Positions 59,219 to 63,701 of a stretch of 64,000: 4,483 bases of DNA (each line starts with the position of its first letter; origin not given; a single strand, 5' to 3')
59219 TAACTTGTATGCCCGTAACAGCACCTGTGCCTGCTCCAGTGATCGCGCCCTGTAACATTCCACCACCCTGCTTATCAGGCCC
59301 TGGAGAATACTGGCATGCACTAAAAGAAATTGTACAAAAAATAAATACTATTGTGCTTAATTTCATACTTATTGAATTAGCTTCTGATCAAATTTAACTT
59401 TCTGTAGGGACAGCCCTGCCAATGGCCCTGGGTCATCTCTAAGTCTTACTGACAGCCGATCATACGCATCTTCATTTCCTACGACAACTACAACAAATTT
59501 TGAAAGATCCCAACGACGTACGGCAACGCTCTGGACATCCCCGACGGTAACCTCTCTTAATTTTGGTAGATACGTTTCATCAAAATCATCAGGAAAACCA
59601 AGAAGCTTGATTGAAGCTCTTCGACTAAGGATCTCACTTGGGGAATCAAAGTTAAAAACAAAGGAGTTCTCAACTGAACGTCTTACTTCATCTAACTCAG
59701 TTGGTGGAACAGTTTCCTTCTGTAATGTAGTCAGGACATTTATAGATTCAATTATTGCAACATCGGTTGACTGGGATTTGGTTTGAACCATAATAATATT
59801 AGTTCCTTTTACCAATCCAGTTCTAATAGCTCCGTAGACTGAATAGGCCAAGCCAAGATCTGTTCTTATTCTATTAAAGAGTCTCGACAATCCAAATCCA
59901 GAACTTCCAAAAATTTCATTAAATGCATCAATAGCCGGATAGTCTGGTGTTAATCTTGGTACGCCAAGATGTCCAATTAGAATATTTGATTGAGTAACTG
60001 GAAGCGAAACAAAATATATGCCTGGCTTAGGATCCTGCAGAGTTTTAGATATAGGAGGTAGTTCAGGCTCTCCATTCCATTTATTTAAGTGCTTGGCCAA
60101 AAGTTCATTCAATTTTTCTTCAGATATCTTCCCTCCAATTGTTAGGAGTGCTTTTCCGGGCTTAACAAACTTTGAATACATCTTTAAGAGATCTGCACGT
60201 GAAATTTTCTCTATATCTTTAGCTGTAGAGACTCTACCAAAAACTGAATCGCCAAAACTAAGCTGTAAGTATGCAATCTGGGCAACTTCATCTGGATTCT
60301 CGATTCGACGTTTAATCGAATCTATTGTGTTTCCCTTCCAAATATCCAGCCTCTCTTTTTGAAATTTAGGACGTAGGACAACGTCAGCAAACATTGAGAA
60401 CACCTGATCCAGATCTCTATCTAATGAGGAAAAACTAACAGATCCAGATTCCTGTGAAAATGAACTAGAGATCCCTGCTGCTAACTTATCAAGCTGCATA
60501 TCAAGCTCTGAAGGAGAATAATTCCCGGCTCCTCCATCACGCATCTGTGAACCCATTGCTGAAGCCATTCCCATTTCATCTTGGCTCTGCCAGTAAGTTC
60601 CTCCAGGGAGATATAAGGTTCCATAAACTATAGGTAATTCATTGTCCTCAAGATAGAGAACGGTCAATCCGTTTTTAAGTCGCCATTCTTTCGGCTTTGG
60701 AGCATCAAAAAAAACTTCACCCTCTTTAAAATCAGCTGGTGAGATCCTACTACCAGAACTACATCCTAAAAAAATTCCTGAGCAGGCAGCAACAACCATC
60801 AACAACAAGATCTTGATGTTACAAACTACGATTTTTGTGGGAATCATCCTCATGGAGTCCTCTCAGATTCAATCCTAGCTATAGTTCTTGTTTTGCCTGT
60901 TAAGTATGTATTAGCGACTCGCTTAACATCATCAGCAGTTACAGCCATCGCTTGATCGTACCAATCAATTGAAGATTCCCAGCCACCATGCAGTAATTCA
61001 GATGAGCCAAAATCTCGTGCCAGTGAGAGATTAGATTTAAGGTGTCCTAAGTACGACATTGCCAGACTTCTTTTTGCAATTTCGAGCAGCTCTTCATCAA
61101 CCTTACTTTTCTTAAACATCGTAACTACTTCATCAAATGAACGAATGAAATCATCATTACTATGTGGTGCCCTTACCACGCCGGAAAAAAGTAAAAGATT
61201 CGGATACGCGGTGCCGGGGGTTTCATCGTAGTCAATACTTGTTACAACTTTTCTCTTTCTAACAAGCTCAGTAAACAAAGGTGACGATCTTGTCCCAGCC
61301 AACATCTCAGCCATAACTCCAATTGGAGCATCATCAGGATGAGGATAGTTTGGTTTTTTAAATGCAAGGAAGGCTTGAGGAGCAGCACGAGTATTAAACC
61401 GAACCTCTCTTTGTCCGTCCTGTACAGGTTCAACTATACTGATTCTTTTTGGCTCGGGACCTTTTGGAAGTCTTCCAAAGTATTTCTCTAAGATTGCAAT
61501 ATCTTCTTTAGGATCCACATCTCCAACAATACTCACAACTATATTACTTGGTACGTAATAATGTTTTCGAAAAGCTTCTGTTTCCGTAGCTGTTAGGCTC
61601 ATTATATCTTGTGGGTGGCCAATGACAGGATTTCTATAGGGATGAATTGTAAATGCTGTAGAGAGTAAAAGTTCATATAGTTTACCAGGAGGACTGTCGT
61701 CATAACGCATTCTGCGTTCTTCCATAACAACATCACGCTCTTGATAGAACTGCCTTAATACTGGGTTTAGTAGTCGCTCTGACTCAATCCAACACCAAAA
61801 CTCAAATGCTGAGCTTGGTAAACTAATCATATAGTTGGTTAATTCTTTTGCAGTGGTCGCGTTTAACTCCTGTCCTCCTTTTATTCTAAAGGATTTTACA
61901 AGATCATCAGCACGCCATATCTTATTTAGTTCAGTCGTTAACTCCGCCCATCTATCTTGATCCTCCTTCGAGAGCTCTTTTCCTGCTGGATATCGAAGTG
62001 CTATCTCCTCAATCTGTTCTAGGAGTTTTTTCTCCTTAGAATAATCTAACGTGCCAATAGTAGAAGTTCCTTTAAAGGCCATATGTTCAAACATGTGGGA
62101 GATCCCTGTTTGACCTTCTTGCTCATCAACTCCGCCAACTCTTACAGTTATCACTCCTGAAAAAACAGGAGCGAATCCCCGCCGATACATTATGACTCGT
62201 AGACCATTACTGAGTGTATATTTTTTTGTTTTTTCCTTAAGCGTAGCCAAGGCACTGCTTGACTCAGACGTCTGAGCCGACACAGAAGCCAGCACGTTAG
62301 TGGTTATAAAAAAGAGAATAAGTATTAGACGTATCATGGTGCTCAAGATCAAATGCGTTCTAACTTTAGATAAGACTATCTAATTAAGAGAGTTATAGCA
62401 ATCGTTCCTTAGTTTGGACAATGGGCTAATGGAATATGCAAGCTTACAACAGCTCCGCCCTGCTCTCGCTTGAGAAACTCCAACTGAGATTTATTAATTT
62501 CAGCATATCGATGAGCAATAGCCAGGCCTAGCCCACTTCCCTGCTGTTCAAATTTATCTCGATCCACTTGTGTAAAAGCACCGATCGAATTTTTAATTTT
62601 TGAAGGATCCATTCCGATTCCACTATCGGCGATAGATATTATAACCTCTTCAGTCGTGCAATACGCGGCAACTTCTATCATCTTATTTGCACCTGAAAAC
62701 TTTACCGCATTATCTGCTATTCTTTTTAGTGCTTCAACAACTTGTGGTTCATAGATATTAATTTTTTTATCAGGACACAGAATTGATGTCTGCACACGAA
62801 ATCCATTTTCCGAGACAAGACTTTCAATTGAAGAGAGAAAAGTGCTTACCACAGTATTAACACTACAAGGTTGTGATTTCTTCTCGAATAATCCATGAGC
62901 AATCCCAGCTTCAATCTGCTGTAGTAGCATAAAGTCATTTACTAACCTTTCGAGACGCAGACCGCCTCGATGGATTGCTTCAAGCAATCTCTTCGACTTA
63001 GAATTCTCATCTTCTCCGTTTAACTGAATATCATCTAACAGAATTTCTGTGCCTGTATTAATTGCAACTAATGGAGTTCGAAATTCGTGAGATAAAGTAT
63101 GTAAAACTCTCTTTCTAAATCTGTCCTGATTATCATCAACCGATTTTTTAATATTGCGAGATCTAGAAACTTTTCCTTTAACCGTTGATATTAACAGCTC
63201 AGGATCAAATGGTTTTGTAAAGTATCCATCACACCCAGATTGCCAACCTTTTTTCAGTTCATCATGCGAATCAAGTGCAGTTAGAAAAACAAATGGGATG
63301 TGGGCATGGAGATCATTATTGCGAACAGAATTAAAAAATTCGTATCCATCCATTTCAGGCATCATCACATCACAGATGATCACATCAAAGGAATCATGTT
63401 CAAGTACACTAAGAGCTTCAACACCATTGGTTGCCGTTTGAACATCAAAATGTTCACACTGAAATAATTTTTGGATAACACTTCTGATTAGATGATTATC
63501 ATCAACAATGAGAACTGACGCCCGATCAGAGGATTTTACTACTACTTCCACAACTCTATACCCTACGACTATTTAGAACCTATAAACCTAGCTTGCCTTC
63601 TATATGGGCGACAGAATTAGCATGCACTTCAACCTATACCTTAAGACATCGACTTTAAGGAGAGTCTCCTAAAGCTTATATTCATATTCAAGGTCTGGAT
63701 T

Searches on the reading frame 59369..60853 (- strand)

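Call 33: search_protein_families(library=ncbifam, proteins=[window:59369-60853:-])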
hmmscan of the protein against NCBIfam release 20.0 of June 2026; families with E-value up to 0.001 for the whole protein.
window:59369-60853:- (494 aa): 2 families
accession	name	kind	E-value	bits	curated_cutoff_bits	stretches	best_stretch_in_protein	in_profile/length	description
NF047422.1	YfmF_fam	equivalog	1e-20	74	285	1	148-444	98-398/412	EF-P 5-aminopentanol modification-associated protein YfmF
NF047421.1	YfmH_fam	equivalog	3.4e-06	26.5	250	1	147-459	107-422/425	EF-P 5-aminopentanol modification-associated protein YfmH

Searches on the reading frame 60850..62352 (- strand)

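Call 33: search_protein_families(library=ncbifam, proteins=[window:60850-62352:-])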
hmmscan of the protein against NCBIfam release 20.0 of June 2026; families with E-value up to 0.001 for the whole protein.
window:60850-62352:- (500 aa): 4 families
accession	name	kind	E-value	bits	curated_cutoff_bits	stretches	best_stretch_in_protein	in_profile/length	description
NF047421.1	YfmH_fam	equivalog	6.6e-20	71.7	250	1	150-497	77-424/425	EF-P 5-aminopentanol modification-associated protein YfmH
NF047422.1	YfmF_fam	equivalog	2e-09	36.9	285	1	229-482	150-400/412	EF-P 5-aminopentanol modification-associated protein YfmF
TIGR02110.1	PQQ_syn_pqqF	equivalog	4.3e-07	29.1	320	0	44-97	2-55/697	pyrroloquinoline quinone biosynthesis protein PqqF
NF011681.0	PRK15101.1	equivalog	0.00014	20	765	0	40-97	39-99/961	pitrilysin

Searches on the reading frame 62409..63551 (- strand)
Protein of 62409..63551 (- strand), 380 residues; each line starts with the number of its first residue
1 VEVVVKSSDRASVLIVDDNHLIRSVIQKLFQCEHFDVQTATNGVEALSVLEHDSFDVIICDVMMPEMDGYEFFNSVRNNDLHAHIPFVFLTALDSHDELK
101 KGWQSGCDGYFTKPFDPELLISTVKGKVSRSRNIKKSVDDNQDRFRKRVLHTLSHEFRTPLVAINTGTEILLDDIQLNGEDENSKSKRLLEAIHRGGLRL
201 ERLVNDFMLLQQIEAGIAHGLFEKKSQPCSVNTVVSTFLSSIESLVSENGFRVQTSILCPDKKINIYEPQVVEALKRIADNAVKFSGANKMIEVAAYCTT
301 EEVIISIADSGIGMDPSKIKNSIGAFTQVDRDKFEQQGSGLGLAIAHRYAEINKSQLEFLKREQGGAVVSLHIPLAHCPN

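Call 76: search_protein_families(library=pfam, proteins=[window:62409-63551:-], max_evalue=0.001)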
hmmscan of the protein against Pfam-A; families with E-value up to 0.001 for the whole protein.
window:62409-63551:- (380 aa): 4 families
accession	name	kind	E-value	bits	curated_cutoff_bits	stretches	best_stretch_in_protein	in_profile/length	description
PF00072.30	Response_reg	-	8.8e-29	100.4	30.2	1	13-124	1-110/111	Response regulator receiver domain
PF02518.31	HATPase_c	-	1.5e-17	64.5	26.4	1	269-376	4-110/111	Histidine kinase-, DNA gyrase B-, and HSP90-like ATPase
PF00512.31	HisKA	-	7.2e-14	52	26.9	1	146-216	2-66/66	His Kinase A (phospho-acceptor) domain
PF13581.12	HATPase_c_2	-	0.00026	21.4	27.4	1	257-351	22-110/127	Histidine kinase-like ATPase domain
